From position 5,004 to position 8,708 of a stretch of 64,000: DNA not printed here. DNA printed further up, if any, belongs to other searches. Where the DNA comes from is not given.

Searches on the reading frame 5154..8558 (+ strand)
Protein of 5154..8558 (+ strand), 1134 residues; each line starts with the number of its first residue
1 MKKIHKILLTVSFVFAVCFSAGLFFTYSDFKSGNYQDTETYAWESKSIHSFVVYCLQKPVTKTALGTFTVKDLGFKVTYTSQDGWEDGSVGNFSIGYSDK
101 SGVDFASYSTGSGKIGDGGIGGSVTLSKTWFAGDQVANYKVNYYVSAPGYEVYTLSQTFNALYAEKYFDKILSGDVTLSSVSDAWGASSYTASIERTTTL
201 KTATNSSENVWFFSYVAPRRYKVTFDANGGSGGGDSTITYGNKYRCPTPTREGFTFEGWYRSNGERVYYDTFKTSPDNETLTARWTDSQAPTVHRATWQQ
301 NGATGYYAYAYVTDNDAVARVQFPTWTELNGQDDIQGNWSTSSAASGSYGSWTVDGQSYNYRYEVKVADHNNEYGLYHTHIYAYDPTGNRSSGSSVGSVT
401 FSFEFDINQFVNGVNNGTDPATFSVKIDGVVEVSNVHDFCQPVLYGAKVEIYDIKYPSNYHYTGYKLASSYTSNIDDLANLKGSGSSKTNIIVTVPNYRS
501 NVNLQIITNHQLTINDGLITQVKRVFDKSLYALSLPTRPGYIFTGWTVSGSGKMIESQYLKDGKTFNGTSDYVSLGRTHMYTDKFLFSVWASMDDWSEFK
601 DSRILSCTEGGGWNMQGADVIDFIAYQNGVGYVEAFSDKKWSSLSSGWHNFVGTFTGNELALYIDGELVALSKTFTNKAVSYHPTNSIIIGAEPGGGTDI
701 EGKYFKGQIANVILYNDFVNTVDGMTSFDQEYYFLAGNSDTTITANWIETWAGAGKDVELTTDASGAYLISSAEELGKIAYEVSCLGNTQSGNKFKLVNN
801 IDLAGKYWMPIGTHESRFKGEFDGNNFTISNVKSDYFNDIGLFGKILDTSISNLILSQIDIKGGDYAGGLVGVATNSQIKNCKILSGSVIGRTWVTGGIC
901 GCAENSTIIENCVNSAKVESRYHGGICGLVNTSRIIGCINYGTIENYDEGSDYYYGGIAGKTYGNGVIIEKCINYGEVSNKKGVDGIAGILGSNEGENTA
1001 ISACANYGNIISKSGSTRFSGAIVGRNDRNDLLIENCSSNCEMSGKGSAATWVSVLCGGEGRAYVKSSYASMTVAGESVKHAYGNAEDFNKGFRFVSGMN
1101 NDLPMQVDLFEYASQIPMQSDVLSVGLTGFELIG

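Call 7: search_protein_families(library=pfam, proteins=[window:5154-8558:+], max_evalue=0.01)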
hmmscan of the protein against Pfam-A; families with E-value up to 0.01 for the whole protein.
window:5154-8558:+ (1134 aa): 3 families
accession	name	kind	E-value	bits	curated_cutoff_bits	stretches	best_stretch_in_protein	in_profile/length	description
PF09479.16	Flg_new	-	3.2e-16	59.6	27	1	221-283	1-64/65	Listeria-Bacteroides repeat domain (List_Bact_rpt)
PF08481.16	GBS_Bsp-like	-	5.6e-09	36.3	31.6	1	312-391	19-85/92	GBS Bsp-like repeat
PF07581.17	Glug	-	0.00076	20.2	20.5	0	896-918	5-27/28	The GLUG motif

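Call 8: find_encoding_contigs(protein=window:5154-8558:+, flank=3000, max_places=10)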
Protein window:5154-8558:+ (1134 aa): 3 contigs read that carry it; 2 places shown.
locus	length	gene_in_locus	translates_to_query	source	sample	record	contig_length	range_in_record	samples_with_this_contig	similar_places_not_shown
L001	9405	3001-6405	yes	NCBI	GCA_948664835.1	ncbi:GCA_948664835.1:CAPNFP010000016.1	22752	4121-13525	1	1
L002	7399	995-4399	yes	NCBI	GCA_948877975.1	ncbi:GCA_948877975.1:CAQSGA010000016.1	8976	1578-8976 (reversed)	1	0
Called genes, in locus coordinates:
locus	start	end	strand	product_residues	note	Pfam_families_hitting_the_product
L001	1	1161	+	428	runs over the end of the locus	PF01336:tRNA_anti-codon, PF00152:tRNA-synt_2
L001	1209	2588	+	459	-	PF01336:tRNA_anti-codon, PF00152:tRNA-synt_2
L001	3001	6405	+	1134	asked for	PF09479:Flg_new, PF08481:GBS_Bsp-like, PF13385:Laminin_G_3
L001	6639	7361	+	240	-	PF02535:Zip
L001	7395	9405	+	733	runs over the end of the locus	PF01136:Peptidase_U32, PF12392:DUF3656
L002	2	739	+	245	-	?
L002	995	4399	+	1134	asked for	PF09479:Flg_new, PF08481:GBS_Bsp-like, PF13385:Laminin_G_3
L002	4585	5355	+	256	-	PF02535:Zip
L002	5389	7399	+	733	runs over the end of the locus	PF01136:Peptidase_U32, PF12392:DUF3656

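Call 10: find_homologous_proteins(query=window:5154-8558:+, max_evalue=1e-10)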
Query window:5154-8558:+ (1134 aa): 260 proteins with E <= 1e-10 among 8000 candidates; the best 120 are listed.
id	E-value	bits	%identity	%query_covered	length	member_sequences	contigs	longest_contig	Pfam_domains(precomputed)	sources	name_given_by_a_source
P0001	0.0e+0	1524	97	61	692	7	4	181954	PF13385.14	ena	-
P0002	4.9e-151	523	46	35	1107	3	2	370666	PF09479.17,PF18998.7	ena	-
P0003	1.2e-149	518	44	35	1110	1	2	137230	PF09479.17,PF18998.7,PF07581.18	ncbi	-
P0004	1.5e-71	260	26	29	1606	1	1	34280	PF09479.17,PF18998.7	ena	-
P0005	1.8e-70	256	43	20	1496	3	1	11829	PF09479.17,PF08481.17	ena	-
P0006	6.9e-69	251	50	11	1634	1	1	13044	PF08481.17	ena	-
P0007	1.3e-68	250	39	23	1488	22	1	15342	PF09479.17,PF08481.17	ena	-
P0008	3.9e-68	248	53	18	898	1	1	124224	PF09479.17,PF08481.17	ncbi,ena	-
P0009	1.3e-66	243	34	28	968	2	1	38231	PF09479.17,PF08481.17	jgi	-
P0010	5.8e-61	225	44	6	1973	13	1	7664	PF09479.17,PF18998.7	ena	-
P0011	8.9e-61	224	53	14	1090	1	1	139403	PF09479.17,PF08481.17,PF07581.18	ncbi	-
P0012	3.2e-60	222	32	9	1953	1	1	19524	PF09479.17,PF18998.7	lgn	-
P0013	3.8e-59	219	48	18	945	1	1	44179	PF09479.17,PF08481.17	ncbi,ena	-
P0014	1.1e-58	217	43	17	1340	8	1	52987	PF09479.17,PF08481.17,PF13385.14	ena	-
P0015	6.6e-58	215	43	17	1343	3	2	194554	PF09479.17,PF08481.17,PF13385.14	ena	-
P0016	9.9e-58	214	46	15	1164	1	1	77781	PF09479.17,PF08481.17,PF13385.14,PF24893.1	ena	-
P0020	3.5e-49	186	38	25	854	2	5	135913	PF09479.17,PF08481.17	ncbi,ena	-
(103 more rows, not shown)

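Call 11: find_related_loci(query=window:5154-8558:+, collection=genome_contigs, flank=3000)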
Query window:5154-8558:+ (1134 aa) in genome_contigs; peptide patterns used: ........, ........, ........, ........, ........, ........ (x = any residue, [..] = any of these).
47 stretches matched a pattern; 5 encode a relative of the query (tblastn E <= 1e-3); 5 distinct loci.
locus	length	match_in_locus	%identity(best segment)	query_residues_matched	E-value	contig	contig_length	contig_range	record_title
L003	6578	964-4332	46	1-1134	0e+0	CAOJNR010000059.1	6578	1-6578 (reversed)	MAG TPA_asm: uncultured Clostridia bacterium isolate SRR15730521_bin.4_metawrap_v1.3_MAG genome assembly, contig: NODE.5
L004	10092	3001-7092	50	199-1132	0e+0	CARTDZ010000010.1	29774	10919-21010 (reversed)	MAG TPA_asm: uncultured Eubacteriales bacterium isolate MGBC159796 genome assembly, contig: MGBC159796.10, whole genome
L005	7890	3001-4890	33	744-1113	4e-26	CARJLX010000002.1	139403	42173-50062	MAG TPA_asm: uncultured Eubacteriales bacterium isolate MGBC129253 genome assembly, contig: MGBC129253.2, whole genome s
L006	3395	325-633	46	282-388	2e-20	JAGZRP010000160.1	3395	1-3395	MAG: Bacillota bacterium isolate L2_022_000G1_dasL2_022_000G1_metabat.metabat.8_sub L2_022_000G1_scaffold_7738, whole ge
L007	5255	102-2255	29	768-1113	1e-16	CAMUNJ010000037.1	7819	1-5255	MAG TPA_asm: uncultured Firmicutes bacterium isolate SRR14038234_bin.76_metawrap_v1.3_MAG genome assembly, contig: NODE.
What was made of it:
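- Tried and rejected: The genome_contigs protein scan returned only cross-species homologs, not the window's own species (call 11).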

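Call 13: find_encoding_contigs(protein=P0001, flank=4000, max_places=10)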
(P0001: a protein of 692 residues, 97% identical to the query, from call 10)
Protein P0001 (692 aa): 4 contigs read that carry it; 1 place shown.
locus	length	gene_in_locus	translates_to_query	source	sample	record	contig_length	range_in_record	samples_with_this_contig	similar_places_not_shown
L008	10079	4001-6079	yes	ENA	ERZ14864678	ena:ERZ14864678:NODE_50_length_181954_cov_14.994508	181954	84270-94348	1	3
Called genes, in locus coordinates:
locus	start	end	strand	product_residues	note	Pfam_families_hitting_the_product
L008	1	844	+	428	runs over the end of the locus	PF01336:tRNA_anti-codon, PF00152:tRNA-synt_2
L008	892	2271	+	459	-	PF01336:tRNA_anti-codon, PF00152:tRNA-synt_2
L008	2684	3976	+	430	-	PF09479:Flg_new, PF08481:GBS_Bsp-like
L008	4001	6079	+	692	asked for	PF13385:Laminin_G_3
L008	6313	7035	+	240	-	PF02535:Zip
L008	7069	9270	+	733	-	PF01136:Peptidase_U32, PF12392:DUF3656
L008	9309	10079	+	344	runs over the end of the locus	PF01168:Ala_racemase_N, PF00842:Ala_racemase_C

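Call 18: find_encoding_contigs(protein=P0002, flank=10000, max_places=6)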
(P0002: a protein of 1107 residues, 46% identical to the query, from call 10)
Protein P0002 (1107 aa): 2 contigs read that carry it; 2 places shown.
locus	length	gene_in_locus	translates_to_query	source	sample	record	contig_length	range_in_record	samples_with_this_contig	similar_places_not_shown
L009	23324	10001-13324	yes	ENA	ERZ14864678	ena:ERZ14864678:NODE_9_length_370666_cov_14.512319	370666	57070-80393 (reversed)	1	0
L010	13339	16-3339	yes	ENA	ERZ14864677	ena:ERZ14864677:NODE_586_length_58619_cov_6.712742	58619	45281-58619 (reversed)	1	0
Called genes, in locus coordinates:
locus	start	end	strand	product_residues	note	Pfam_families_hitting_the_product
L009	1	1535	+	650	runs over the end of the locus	PF02518:HATPase_c, PF00204:DNA_gyraseB, PF01751:Toprim, PF00986:DNA_gyraseB_C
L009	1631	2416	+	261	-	PF00398:RrnaAD (weak), PF01209:Ubie_methyltran, PF05401:NodS, PF13489:Methyltransf_23, PF08241:Methyltransf_11, PF08242:Methyltransf_12, PF13649:Methyltransf_25, PF13847:Methyltransf_31, +5 more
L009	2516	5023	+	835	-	PF00521:DNA_topoisoIV, PF03989:DNA_gyraseA_C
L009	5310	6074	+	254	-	PF01522:Polysacc_deac_1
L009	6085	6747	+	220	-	PF00436:SSB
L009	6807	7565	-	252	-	-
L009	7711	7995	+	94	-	PF00166:Cpn10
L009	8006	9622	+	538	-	PF00118:Cpn60_TCP1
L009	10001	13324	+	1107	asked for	PF18998:Flg_new_2 (faint), PF09479:Flg_new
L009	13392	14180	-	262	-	PF00106:adh_short, PF13561:adh_short_C2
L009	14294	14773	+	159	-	-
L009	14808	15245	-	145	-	PF00383:dCMP_cyt_deam_1, PF14437:MafB19-deam, PF14439:Bd3614-deam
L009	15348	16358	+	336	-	PF02517:Rce1-like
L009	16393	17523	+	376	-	PF02517:Rce1-like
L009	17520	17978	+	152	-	PF02590:SPOUT_MTase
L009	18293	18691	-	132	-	PF04070:DUF378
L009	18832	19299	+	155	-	PF03449:GreA_GreB_N, PF01272:GreA_GreB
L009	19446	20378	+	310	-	-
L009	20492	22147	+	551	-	PF00753:Lactamase_B, PF12706:Lactamase_B_2, PF22505:RNase_J_b_CASP, PF07521:RMMBL, PF17770:RNase_J_C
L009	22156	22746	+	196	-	PF01596:Methyltransf_3, PF09445:Methyltransf_15 (weak), PF13578:Methyltransf_24, PF13649:Methyltransf_25 (weak)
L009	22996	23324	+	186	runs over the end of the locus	PF01569:PAP2, PF14378:PAP2_3 (weak)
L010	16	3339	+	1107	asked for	PF18998:Flg_new_2 (faint), PF09479:Flg_new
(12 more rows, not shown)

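Call 19: find_encoding_contigs(protein=P0011, flank=10000, max_places=6)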
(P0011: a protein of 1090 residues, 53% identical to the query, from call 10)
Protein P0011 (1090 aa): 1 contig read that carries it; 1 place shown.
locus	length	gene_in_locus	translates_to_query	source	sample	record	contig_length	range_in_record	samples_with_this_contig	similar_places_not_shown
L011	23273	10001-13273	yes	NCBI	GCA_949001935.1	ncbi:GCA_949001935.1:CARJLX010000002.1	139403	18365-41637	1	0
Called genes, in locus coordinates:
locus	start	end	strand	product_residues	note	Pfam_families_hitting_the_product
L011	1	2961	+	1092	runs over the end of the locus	PF00112:Peptidase_C1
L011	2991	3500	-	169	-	-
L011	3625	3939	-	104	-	PF18895:T4SS_pilin (weak)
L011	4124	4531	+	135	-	-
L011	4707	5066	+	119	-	-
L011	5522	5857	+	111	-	PF01022:HTH_5, PF12840:HTH_20 (weak), PF13412:HTH_24 (weak)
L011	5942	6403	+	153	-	-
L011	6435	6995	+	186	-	PF02677:QueH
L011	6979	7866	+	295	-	PF10502:Peptidase_S26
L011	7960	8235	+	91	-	PF00216:Bac_DNA_binding, PF18291:HU-HIG (weak)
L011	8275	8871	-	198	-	PF02915:Rubrerythrin, PF21349:RUBY_RBDX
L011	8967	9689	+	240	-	-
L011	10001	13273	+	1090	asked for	PF07581:Glug (faint), PF09479:Flg_new, PF08481:GBS_Bsp-like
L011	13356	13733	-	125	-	PF16320:Ribosomal_L12_N, PF00542:Ribosomal_L12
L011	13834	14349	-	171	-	PF00466:Ribosomal_L10, PF27436:RL10_C (weak)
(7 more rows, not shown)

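Call 22: list_cluster_members(proteins=[window:5154-8558:+, P0001, P0002, P0003])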
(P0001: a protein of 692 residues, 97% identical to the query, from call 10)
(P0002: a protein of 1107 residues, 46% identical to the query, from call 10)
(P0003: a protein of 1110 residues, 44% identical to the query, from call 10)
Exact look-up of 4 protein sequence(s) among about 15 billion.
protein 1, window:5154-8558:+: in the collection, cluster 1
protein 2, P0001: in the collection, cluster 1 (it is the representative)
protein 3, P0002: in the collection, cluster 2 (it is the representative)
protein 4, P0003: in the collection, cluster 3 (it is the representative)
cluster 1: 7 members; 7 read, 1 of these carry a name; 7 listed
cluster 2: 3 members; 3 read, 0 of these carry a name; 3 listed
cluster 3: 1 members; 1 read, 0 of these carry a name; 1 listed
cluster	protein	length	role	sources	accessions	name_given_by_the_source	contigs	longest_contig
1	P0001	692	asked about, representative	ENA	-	-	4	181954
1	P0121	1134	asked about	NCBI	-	-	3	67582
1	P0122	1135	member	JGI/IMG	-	uncharacterized repeat protein (TIGR02543 family)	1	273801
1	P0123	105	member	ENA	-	-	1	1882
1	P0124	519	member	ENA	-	-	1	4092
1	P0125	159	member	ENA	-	-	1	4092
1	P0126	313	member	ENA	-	-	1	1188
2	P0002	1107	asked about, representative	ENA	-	-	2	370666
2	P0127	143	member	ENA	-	-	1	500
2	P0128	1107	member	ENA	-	-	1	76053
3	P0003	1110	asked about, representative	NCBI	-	-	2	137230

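Call 23: find_encoding_contigs(protein=P0122, flank=3000, max_places=6)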
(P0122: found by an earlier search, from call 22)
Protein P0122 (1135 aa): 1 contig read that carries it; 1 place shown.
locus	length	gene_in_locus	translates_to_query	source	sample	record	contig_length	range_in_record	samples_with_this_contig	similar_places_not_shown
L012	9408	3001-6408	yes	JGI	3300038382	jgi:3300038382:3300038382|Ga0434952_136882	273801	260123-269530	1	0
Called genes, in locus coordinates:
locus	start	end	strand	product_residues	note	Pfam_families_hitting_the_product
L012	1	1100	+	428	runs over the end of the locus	PF01336:tRNA_anti-codon, PF00152:tRNA-synt_2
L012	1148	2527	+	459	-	PF01336:tRNA_anti-codon, PF00152:tRNA-synt_2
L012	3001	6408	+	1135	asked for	PF09479:Flg_new, PF08481:GBS_Bsp-like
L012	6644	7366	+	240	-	PF02535:Zip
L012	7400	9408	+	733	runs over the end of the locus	PF01136:Peptidase_U32, PF12392:DUF3656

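Call 24: find_encoding_contigs(protein=P0003, flank=6000, max_places=6)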
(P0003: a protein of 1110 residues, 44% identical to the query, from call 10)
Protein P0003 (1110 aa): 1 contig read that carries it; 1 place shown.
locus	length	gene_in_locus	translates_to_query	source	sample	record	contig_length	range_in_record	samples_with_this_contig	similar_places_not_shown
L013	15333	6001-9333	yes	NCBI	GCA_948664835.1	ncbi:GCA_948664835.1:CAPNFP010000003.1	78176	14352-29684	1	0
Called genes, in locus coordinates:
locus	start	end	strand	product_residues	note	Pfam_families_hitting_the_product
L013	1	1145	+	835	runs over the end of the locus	PF00521:DNA_topoisoIV, PF03989:DNA_gyraseA_C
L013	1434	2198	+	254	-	PF01522:Polysacc_deac_1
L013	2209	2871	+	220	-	PF00436:SSB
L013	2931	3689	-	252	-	-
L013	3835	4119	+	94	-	PF00166:Cpn10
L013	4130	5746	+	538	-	PF00118:Cpn60_TCP1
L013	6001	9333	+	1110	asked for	PF18998:Flg_new_2 (faint), PF09479:Flg_new, PF07581:Glug (faint)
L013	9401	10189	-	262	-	PF00106:adh_short, PF08659:KR (faint), PF13561:adh_short_C2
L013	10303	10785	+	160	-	-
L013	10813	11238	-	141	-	PF00383:dCMP_cyt_deam_1, PF14437:MafB19-deam, PF14439:Bd3614-deam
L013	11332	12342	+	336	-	PF02517:Rce1-like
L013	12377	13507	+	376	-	PF02517:Rce1-like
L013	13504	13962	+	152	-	PF02590:SPOUT_MTase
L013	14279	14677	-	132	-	PF04070:DUF378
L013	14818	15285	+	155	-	PF03449:GreA_GreB_N, PF01272:GreA_GreB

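Call 31: find_encoding_contigs(protein=P0128, flank=10000, max_places=4)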
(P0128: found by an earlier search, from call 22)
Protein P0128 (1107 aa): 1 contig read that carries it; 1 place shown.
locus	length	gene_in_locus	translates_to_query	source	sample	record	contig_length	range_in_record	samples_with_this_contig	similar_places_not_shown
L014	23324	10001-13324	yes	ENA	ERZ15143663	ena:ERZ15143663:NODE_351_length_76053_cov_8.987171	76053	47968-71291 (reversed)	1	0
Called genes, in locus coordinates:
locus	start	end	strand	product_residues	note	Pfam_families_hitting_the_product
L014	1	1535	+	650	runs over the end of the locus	PF02518:HATPase_c, PF00204:DNA_gyraseB, PF01751:Toprim, PF00986:DNA_gyraseB_C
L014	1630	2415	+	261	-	PF00398:RrnaAD (weak), PF01209:Ubie_methyltran, PF05401:NodS, PF13489:Methyltransf_23, PF08241:Methyltransf_11, PF08242:Methyltransf_12, PF13649:Methyltransf_25, PF13847:Methyltransf_31, +5 more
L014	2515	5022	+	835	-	PF00521:DNA_topoisoIV, PF03989:DNA_gyraseA_C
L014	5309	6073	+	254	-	PF01522:Polysacc_deac_1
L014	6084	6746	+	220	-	PF00436:SSB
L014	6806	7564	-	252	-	-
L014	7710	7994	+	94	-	PF00166:Cpn10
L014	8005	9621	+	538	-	PF00118:Cpn60_TCP1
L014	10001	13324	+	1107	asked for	PF18998:Flg_new_2 (faint), PF09479:Flg_new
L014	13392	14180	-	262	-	PF00106:adh_short, PF13561:adh_short_C2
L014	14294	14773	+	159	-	-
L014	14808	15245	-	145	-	PF00383:dCMP_cyt_deam_1, PF14437:MafB19-deam, PF14439:Bd3614-deam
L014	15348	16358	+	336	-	PF02517:Rce1-like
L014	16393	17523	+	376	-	PF02517:Rce1-like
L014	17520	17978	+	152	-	PF02590:SPOUT_MTase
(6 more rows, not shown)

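Call 32: find_encoding_contigs(protein=P0008, flank=10000, max_places=4)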
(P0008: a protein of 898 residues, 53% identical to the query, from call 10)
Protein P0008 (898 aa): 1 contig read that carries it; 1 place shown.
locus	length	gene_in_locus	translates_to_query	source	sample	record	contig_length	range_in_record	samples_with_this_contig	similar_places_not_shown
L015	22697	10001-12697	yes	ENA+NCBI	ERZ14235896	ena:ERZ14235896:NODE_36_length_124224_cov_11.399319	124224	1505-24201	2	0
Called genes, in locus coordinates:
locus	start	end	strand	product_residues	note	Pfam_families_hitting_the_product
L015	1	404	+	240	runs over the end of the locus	PF04542:Sigma70_r2, PF04539:Sigma70_r3 (weak), PF04545:Sigma70_r4, PF08281:Sigma70_r4_2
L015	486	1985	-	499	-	-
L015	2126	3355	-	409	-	-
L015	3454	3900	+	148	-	PF03862:SpoVAC_SpoVAEB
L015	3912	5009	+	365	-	PF07451:SpoVAD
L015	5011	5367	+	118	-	PF03862:SpoVAC_SpoVAEB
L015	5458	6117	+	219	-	PF09560:Spore_YunB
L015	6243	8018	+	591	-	PF01807:Zn_ribbon_DnaG, PF08275:DNAG_N, PF01751:Toprim, PF13155:Toprim_2, PF13362:Toprim_3, PF13662:Toprim_4, PF10410:DnaB_bind (faint)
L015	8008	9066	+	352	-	PF00140:Sigma70_r1_2, PF04542:Sigma70_r2, PF04539:Sigma70_r3, PF04545:Sigma70_r4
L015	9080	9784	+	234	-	PF02591:Zn_ribbon_9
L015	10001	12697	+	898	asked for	PF09479:Flg_new (weak), PF08481:GBS_Bsp-like (weak)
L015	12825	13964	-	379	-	PF00266:Aminotran_5, PF01041:DegT_DnrJ_EryC1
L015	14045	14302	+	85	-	PF11823:Se_S_carrier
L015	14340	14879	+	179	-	PF01464:SLT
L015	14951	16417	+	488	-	PF01336:tRNA_anti-codon, PF00152:tRNA-synt_2, PF01409:tRNA-synt_2d (faint)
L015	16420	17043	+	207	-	PF00730:HhH-GPD, PF00633:HHH (weak)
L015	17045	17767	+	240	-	PF00106:adh_short, PF08659:KR (weak), PF13561:adh_short_C2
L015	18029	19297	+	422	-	PF01018:GTP1_OBG, PF02421:FeoB_N, PF01926:MMR_HSR1, PF09269:DUF1967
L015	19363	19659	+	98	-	PF01985:CRS1_YhbY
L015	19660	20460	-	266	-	-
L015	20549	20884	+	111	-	PF02410:RsfS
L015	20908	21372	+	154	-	PF01451:LMWPc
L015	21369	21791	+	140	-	PF02502:LacAB_rpiB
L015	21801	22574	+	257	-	-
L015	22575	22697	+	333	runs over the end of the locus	PF00044:Gp_dh_N, PF02800:Gp_dh_C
